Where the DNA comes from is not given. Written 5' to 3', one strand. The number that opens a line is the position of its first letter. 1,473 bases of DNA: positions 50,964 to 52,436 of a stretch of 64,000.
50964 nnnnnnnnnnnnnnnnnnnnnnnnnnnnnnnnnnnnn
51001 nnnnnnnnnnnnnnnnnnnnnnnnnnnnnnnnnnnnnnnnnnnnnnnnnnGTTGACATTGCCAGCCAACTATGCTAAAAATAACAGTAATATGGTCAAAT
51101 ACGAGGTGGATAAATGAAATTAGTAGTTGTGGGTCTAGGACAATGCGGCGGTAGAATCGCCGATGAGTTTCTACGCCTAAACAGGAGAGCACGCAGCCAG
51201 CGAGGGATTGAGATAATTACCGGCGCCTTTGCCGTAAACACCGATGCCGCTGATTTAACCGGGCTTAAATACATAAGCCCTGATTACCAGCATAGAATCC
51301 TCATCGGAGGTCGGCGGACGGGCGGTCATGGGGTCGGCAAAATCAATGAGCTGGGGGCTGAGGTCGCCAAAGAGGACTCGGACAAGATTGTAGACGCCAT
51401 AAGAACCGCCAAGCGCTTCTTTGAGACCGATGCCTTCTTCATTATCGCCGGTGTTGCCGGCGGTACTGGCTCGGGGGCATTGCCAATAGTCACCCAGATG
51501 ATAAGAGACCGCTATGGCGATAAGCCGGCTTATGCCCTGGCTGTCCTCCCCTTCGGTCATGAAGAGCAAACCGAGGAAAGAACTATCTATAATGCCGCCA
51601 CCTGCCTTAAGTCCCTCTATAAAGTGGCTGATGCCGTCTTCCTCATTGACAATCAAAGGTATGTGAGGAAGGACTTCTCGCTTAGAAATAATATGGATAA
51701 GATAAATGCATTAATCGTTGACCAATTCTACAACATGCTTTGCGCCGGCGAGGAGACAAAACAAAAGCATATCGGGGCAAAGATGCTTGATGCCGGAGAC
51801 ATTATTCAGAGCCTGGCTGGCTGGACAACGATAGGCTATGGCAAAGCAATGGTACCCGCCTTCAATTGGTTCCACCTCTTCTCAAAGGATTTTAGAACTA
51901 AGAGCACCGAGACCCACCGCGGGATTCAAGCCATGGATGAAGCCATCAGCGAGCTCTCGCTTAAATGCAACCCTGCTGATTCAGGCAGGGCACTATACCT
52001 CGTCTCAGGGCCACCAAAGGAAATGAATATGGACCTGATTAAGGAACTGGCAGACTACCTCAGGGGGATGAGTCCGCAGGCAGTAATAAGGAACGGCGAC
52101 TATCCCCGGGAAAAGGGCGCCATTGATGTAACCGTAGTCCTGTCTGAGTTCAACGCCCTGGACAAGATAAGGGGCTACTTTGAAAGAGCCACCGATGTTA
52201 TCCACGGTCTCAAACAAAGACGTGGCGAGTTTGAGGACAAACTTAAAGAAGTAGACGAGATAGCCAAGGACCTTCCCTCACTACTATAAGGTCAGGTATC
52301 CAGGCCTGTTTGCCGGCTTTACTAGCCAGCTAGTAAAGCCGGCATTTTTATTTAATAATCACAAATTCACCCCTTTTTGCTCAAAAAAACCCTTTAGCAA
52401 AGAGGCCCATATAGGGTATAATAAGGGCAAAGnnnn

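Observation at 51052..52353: Archaeal CetZ-type tubulin homologue as its own transcription unit inside a bacterial housekeeping neighbourhood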

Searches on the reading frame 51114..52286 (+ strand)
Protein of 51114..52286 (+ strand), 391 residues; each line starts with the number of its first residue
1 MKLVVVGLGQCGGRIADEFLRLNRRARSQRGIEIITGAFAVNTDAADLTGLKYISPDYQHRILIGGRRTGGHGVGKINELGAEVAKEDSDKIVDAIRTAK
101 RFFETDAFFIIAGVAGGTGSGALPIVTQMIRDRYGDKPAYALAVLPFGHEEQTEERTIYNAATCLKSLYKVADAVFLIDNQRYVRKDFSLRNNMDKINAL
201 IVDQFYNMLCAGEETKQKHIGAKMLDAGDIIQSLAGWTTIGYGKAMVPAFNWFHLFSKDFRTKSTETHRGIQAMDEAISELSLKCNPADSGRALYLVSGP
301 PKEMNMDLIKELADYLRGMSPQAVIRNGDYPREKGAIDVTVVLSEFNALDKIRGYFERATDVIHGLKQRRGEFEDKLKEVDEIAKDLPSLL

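Call 3: search_protein_families(library=pfam, proteins=[window:51114-52286:+], max_evalue=1)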
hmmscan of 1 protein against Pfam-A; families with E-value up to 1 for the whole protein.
window:51114-52286:+ (391 aa): 4 families
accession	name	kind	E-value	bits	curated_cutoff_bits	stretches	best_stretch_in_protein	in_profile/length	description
PF00091.31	Tubulin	-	6.8e-36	124.8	33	1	3-182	2-184/190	Tubulin/FtsZ family, GTPase domain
PF21011.2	CetZ_C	-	2.6e-19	69.8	21.6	1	189-360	3-179/180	Tubulin-like CetZ, C-terminal domain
PF13809.12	Tubulin_2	-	2.8e-09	37.1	27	1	107-206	163-265/356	Tubulin like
PF24126.1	DUF7394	-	0.063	14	27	1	243-281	18-56/65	Family of unknown function (DUF7394)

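Call 4: search_protein_families(library=ncbifam, proteins=[window:51114-52286:+], max_evalue=1)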
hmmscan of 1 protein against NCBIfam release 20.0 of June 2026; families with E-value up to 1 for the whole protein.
window:51114-52286:+ (391 aa): 1 family
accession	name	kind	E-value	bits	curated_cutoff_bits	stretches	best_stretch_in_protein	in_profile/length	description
TIGR00065.1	ftsZ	equivalog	7.8e-22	78.1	295.2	1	2-201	19-195/353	cell division protein FtsZ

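Call 5: search_solved_structures(query=window:51114-52286:+, max_evalue=1, show_alignments=3)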
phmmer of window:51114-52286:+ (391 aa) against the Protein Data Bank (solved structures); distinct sequences matched with E-value up to 1: 235 (the best 60 are shown).
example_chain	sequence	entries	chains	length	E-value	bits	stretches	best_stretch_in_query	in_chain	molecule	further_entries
4b46_A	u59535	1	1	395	2.1e-48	168.5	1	1-378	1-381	CELL DIVISION PROTEIN FTSZ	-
4b45_A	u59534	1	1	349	1.2e-35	126.5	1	1-364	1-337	CELL DIVISION PROTEIN FTSZ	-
3zid_A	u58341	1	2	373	3.3e-18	69.1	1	3-309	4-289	TUBULIN/FTSZ, GTPASE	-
2r6r_1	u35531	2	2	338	2.8e-14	56.2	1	29-183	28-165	Cell division protein ftsZ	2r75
9v7v_A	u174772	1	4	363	1.5e-12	50.5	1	29-185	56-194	Cell division protein FtsZ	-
1w5e_A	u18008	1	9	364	9.9e-11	44.5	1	20-183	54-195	FTSZ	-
1w58_1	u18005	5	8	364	1e-10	44.5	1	20-183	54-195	CELL DIVISION PROTEIN FTSZ HOMOLOG 1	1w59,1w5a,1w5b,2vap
1fsz_A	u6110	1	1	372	1.1e-10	44.4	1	20-183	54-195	FTSZ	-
4m8i_A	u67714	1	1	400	2.9e-10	43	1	39-184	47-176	Cell division protein FtsZ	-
4u39_A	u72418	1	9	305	1.2e-09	41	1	30-184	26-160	Cell division protein FtsZ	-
2rhh_A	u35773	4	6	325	1.3e-09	40.9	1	30-184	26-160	Cell Division Protein ftsZ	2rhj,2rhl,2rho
2vam_A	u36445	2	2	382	1.9e-09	40.3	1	30-184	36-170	CELL DIVISION PROTEIN FTSZ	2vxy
7ojc_A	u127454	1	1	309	2e-09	40.2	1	39-183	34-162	Cell division protein FtsZ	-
7ojb_A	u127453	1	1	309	5.3e-09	38.8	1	39-183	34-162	Cell division protein FtsZ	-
5xdv_A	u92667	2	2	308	5.8e-09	38.7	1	39-183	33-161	Cell division protein FtsZ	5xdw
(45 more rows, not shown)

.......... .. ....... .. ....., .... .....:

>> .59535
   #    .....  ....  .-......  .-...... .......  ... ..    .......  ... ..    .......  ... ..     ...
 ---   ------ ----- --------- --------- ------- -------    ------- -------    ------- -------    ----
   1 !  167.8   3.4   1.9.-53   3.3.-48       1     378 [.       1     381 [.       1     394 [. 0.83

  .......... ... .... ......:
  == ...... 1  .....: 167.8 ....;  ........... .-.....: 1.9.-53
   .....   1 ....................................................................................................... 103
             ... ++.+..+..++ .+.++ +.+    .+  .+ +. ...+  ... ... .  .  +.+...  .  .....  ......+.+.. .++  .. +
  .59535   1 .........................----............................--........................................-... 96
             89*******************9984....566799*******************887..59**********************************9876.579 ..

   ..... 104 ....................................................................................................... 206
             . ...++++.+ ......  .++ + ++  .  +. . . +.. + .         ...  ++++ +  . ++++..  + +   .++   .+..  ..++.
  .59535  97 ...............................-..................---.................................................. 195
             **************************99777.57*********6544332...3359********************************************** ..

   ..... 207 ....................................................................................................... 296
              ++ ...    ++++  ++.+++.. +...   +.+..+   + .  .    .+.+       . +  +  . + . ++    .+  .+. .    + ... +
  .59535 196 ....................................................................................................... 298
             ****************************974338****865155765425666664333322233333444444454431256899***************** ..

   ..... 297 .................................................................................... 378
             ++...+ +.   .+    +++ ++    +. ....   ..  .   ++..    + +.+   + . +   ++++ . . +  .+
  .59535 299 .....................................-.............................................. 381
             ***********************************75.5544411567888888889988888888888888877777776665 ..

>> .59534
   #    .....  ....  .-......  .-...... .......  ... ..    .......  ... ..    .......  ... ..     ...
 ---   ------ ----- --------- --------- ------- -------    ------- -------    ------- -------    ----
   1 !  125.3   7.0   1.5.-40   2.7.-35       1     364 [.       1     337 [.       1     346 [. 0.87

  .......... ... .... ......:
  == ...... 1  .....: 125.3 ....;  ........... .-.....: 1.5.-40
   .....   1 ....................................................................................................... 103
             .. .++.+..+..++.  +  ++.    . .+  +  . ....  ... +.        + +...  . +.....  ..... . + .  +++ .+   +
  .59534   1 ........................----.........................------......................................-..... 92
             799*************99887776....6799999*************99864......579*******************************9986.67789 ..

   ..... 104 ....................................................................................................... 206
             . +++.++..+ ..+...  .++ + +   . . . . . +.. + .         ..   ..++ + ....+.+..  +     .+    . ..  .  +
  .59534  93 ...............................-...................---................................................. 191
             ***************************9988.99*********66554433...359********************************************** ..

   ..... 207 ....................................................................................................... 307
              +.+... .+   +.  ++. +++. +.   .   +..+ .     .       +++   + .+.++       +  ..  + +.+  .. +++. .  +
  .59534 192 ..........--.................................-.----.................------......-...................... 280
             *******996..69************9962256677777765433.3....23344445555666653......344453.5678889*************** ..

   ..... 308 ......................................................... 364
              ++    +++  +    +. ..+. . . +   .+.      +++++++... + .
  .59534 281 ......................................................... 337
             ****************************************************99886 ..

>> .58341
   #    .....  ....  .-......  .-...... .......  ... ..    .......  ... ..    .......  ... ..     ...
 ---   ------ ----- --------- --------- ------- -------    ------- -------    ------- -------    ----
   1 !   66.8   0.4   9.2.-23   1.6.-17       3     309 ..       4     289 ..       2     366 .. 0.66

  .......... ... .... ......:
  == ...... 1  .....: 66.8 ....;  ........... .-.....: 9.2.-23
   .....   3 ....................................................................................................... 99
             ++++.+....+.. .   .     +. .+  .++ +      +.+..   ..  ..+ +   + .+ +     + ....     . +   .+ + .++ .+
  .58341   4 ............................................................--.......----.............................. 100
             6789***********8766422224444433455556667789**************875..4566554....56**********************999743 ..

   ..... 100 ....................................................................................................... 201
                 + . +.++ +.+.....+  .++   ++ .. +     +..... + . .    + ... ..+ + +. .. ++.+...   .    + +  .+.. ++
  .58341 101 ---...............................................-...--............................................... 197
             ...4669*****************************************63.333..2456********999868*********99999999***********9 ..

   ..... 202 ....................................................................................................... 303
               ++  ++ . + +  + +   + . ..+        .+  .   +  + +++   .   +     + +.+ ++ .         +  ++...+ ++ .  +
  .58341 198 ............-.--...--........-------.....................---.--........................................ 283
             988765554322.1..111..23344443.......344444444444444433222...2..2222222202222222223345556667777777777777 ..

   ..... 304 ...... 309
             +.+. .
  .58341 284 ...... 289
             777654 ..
